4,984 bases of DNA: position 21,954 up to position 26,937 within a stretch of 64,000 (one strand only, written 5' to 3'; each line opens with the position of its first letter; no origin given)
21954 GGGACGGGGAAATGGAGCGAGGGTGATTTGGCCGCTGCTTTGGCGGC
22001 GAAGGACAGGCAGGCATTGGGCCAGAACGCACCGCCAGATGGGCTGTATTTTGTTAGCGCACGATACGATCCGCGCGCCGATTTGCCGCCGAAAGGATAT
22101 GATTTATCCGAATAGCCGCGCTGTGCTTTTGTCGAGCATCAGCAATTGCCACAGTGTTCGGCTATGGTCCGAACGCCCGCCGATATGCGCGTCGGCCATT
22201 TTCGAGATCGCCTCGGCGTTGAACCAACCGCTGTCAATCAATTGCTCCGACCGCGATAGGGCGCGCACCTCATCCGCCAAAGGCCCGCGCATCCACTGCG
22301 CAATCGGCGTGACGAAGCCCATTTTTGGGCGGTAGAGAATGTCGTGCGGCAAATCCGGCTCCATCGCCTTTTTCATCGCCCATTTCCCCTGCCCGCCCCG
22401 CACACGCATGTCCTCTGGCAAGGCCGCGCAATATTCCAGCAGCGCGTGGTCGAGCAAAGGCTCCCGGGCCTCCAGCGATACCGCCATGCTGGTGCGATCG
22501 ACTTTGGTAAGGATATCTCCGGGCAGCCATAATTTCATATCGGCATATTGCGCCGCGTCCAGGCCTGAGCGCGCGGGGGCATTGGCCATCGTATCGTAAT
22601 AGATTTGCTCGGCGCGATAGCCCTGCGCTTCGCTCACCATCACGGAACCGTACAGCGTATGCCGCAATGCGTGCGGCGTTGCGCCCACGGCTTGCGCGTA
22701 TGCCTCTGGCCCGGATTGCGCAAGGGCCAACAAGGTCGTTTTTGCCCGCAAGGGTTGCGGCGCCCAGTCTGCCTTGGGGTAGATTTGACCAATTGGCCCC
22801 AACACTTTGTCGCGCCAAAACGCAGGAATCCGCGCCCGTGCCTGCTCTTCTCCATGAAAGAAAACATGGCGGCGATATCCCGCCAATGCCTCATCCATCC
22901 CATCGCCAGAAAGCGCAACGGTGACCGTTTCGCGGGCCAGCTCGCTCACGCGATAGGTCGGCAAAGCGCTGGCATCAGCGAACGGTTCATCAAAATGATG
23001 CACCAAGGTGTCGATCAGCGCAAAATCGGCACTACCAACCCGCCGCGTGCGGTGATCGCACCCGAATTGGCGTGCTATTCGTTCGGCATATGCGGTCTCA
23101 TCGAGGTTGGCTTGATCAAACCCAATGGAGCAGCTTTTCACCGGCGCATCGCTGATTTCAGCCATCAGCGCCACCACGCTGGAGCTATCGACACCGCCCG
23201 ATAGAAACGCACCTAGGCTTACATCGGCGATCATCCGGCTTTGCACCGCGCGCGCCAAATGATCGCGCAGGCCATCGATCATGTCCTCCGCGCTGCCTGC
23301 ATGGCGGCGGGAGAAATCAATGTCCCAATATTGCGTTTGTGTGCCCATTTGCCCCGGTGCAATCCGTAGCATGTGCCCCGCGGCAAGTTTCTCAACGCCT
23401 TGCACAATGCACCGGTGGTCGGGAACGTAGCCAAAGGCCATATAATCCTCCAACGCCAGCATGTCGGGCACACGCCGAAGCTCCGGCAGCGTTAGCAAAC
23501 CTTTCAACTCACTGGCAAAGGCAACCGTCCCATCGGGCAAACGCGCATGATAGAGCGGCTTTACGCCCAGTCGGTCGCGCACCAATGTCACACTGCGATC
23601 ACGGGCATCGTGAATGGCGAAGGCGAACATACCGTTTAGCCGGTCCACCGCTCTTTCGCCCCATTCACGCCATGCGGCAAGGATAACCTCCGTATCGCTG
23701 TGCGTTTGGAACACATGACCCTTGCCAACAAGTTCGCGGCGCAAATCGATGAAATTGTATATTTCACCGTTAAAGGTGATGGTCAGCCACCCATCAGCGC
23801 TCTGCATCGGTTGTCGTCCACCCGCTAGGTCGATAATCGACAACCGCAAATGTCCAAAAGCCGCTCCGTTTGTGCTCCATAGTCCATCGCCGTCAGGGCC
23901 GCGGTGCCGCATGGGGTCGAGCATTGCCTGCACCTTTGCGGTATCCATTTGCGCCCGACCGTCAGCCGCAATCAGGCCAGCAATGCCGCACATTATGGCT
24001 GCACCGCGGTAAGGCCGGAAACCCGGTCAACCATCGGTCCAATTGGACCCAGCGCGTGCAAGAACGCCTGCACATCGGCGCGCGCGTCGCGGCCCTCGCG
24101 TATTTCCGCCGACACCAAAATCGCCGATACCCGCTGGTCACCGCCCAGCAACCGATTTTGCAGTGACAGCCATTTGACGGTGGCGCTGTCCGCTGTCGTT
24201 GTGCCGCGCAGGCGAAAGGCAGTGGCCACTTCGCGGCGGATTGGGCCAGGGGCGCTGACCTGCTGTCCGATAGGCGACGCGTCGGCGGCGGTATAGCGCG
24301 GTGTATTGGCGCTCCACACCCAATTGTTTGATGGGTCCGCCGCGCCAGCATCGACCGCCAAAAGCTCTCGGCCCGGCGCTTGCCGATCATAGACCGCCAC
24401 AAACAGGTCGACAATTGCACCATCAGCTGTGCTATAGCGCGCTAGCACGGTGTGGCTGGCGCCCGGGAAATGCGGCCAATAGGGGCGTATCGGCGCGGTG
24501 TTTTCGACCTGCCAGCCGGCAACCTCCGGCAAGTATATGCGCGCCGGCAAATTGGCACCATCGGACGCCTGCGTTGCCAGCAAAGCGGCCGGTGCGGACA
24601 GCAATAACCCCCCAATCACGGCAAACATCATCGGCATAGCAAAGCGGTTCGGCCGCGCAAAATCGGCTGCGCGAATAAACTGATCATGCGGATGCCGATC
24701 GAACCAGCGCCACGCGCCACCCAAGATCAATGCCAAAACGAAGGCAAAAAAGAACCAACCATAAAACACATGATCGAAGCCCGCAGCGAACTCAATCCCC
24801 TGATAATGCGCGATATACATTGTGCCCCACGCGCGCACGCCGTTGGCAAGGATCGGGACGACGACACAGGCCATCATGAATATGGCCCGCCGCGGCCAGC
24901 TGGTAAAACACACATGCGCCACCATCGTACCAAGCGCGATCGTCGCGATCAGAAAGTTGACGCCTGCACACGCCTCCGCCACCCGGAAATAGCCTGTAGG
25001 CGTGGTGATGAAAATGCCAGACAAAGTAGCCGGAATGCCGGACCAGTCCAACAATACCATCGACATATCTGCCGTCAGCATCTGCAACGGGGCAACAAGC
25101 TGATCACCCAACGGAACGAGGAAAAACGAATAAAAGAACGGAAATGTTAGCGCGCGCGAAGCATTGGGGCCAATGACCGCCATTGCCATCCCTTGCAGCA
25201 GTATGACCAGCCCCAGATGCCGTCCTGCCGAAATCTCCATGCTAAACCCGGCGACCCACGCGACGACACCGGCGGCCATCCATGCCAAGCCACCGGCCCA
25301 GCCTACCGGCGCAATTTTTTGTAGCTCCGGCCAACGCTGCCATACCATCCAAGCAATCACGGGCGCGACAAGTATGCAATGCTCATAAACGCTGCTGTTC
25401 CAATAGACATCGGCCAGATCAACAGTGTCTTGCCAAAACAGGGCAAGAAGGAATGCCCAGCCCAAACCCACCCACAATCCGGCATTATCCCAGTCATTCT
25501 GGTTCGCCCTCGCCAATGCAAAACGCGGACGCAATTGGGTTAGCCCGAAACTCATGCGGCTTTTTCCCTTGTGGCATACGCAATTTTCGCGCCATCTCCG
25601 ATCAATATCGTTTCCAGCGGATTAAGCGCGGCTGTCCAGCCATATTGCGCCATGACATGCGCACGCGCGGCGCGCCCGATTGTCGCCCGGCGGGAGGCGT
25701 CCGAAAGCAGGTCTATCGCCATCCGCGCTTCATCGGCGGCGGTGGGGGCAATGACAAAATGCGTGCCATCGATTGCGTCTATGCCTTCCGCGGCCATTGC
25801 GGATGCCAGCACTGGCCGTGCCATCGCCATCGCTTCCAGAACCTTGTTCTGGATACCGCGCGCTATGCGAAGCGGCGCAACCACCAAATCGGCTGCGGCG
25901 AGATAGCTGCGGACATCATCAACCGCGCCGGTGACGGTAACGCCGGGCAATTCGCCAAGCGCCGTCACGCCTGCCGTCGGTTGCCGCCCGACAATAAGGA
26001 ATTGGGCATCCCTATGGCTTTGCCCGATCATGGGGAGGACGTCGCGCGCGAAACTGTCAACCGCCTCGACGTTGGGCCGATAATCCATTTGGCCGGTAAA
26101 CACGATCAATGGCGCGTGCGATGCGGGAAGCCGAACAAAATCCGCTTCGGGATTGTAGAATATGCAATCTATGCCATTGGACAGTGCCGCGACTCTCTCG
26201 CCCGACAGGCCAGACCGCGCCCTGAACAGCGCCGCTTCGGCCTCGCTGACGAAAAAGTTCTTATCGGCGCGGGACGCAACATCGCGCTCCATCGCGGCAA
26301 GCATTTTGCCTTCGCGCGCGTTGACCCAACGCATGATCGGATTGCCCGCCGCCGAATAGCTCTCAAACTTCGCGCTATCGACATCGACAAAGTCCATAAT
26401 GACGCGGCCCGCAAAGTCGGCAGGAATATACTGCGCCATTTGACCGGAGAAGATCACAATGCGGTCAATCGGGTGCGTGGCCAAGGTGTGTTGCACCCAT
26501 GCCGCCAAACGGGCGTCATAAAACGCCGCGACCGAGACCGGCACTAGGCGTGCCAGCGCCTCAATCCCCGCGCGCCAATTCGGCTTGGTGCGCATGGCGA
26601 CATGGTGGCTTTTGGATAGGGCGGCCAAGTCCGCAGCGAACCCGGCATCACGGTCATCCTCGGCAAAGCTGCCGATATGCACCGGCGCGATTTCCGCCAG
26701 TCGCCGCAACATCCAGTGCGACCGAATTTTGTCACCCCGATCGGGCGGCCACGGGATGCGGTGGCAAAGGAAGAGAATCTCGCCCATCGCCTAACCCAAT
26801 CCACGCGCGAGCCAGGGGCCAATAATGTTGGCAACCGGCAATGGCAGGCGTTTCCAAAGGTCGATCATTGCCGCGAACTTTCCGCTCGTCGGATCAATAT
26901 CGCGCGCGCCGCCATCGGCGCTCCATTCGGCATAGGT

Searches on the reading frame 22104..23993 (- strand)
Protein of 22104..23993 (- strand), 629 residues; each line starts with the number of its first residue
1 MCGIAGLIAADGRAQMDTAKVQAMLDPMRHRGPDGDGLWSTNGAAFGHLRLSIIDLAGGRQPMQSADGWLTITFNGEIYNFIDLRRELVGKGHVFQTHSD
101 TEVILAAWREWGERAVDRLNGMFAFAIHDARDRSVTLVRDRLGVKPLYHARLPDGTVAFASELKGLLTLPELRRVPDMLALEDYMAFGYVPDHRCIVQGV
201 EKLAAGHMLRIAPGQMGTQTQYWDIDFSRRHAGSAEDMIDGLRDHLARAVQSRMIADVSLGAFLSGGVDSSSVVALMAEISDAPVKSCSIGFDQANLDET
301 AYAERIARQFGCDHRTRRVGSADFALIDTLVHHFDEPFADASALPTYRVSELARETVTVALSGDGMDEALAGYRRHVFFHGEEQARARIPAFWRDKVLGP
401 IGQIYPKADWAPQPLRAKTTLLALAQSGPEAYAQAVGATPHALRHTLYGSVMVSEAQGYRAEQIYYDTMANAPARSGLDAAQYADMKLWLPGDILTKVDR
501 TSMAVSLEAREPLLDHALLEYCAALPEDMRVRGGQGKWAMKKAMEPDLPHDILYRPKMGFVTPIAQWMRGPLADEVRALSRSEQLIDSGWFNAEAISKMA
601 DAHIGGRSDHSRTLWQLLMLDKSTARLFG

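Call 7: search_protein_families(library=ncbifam, proteins=[window:22104-23993:-], max_evalue=0.00001)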
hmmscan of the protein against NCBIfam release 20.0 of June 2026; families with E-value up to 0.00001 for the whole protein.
window:22104-23993:- (629 aa): 9 families
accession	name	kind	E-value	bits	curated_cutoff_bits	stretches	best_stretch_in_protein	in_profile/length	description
TIGR03108.1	eps_aminotran_1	hypoth_equivalog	5.1e-263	874.4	816.9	1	1-623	1-624/628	XrtA/PEP-CTERM system amidotransferase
TIGR01536.1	asn_synth_AEB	equivalog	2.7e-149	498.5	267.1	1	2-560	1-517/517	asparagine synthase (glutamine-hydrolyzing)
TIGR03104.1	trio_amidotrans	equivalog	1.1e-122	410.3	570.1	2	1-395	1-403/589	N-acetylglutaminylglutamine amidotransferase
NF006949.0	PRK09431.1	equivalog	6.6e-83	279.1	499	3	1-168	1-167/554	asparagine synthase B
NF033535.1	lass_lactam_cya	exception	1.2e-70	238.8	525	2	1-370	1-376/668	lasso peptide isopeptide bond-forming cyclase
NF033561.1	macrolact_Ik_Al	subfamily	3.9e-19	68.7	300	1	118-371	78-332/561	albusnodin/ikarugamycin family macrolactam cyclase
TIGR01134.1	purF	equivalog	5.1e-11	42.6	350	1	45-165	67-198/432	amidophosphoribosyltransferase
NF001484.0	PRK00331.1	subfamily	1.8e-06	26.7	381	1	62-134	87-169/601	isomerizing glutamine--fructose-6-phosphate transaminase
TIGR01135.1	glmS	equivalog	2.3e-06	26.4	418.05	1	62-167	86-198/607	glutamine--fructose-6-phosphate transaminase (isomerizing)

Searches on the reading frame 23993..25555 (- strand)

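Call 7: search_protein_families(library=ncbifam, proteins=[window:23993-25555:-], max_evalue=0.00001)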
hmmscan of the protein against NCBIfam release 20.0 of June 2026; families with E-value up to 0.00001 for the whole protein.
window:23993-25555:- (520 aa): 11 families
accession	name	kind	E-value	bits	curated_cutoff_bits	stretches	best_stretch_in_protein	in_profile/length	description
TIGR03109.2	exosort_XrtA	exception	4.6e-92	308.1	208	1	28-286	2-261/261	exosortase A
NF038142.1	exosort_XrtW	exception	5.2e-61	206.5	425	1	34-504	10-488/494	exosortase W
TIGR02602.1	8TM_EpsH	subfamily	6.2e-56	189.6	105.55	1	51-278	4-234/241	exosortase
TIGR04152.1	exosort_VPLPA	exception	7.1e-36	124.3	400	1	52-396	5-367/486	VPLPA-CTERM-specific exosortase XrtD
NF035943.2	exosort_XrtV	exception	9.3e-27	94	313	1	34-278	10-260/270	exosortase V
TIGR02914.1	EpsI_fam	equivalog_domain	1.9e-24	86.1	42.8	1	342-507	4-171/174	exosortase C-terminal domain/associated protein EpsI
TIGR03113.1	exosort_XrtB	exception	1.9e-22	80.2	275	1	36-278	8-258/268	exosortase B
TIGR04178.1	exo_archaeo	signature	2.8e-17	62.8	23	1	190-284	1-94/97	exosortase/archaeosortase family protein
TIGR04151.1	exosort_VPDSG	exception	2.2e-12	47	300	1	36-274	37-289/306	VPDSG-CTERM-specific exosortase XrtC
TIGR04156.1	cyanoexo_CrtB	exception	4.6e-08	32.9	300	1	39-266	19-248/280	cyanoexosortase B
TIGR03763.1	cyanoexo_CrtA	exception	9.1e-06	25.3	150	0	153-284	128-257/260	cyanoexosortase A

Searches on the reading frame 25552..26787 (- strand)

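Call 7: search_protein_families(library=ncbifam, proteins=[window:25552-26787:-], max_evalue=0.00001)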
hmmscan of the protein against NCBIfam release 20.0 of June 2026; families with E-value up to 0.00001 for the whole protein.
window:25552-26787:- (411 aa): 6 families
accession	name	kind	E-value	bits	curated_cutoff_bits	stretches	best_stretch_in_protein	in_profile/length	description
TIGR03087.1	stp1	hypoth_equivalog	8.6e-130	433.4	316.65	1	4-395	1-394/397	TIGR03087 family PEP-CTERM/XrtA system glycosyltransferase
TIGR03088.1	stp2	hypoth_equivalog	3.1e-10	39.7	409.05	1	192-389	155-364/374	TIGR03088 family PEP-CTERM/XrtA system glycosyltransferase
NF038229.1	Glyco4_Geo_Pelo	equivalog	3.3e-07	29.6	400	1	292-384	231-322/338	GPMC system family 4 glycosyltransferase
TIGR04063.1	stp3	hypoth_equivalog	6.7e-07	28.5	442.05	1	164-389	148-386/397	TIGR04063 family PEP-CTERM/XrtA system glycosyltransferase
NF053787.1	GlcN_PG_synth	equivalog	3.2e-06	26.2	480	1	224-391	196-352/361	N-acetylglucosaminyl phosphatidylglycerol synthase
NF012028.0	PRK15484.1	subfamily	3.6e-06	26.3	618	1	289-392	267-372/380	lipopolysaccharide N-acetylglucosaminyltransferase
